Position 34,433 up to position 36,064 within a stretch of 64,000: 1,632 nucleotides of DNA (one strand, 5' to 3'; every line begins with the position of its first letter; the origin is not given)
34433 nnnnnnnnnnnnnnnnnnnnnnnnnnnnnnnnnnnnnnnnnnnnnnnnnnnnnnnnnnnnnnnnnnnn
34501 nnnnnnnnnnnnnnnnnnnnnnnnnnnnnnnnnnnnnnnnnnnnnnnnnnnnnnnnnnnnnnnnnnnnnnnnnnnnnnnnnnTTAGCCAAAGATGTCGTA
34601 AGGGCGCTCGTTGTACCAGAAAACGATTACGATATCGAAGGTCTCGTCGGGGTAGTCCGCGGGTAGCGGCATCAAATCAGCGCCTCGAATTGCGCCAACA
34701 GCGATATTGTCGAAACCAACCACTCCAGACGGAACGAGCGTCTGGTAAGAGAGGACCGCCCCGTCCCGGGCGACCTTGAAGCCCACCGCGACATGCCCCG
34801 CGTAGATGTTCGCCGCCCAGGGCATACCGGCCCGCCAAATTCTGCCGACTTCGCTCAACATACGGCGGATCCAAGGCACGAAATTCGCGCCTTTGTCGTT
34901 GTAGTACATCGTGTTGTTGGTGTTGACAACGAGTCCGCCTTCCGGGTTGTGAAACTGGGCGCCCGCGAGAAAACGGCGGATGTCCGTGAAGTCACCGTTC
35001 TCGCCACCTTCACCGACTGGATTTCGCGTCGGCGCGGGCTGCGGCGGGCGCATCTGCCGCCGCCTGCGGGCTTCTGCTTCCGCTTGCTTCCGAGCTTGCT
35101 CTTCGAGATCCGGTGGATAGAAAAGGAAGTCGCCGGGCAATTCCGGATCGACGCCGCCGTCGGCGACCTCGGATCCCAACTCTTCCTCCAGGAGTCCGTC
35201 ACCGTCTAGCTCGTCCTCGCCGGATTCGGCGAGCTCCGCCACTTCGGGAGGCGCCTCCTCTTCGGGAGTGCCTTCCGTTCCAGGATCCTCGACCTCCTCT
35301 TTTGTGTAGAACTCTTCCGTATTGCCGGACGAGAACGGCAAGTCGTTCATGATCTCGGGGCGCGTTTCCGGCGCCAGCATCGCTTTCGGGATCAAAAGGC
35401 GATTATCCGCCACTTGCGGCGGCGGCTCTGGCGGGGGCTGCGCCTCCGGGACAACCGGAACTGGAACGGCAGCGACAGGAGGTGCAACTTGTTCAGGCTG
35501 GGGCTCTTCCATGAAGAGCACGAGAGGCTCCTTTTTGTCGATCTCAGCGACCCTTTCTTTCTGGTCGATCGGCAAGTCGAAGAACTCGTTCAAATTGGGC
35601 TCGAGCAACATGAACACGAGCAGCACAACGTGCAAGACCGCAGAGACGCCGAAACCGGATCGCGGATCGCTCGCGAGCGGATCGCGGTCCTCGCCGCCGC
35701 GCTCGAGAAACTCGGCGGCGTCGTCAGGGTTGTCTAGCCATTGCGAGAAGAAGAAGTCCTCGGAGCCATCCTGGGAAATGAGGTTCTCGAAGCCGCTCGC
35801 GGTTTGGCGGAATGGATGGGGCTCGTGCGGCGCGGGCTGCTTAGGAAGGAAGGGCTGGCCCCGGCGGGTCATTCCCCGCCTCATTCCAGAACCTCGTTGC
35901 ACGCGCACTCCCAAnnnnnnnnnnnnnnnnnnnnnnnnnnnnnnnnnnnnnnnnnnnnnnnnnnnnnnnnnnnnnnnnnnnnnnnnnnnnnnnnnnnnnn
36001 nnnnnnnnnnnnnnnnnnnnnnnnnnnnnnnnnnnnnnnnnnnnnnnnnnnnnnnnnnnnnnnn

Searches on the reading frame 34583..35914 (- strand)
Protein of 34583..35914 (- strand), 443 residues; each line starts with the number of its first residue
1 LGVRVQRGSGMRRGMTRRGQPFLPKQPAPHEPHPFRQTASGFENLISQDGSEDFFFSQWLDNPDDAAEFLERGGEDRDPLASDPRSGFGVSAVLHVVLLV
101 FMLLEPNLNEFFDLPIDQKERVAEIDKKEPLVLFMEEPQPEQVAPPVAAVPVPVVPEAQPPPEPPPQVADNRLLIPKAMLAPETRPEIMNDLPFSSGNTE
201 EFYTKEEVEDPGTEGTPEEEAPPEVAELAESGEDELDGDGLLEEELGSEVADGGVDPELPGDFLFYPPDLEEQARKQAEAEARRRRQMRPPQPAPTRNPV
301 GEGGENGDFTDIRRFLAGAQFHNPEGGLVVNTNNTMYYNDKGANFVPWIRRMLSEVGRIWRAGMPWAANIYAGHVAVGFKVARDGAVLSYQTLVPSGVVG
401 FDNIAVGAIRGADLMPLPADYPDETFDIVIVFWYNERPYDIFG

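Call 9: search_protein_families(library=pfam, proteins=[window:34583-35914:-], max_evalue=0.001)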
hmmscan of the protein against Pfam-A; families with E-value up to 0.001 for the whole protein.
window:34583-35914:- (443 aa): 1 family
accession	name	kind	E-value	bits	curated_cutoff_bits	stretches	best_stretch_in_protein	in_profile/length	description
PF13103.11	TonB_2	-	0.0005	20.6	22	0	357-432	9-85/85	TonB C terminal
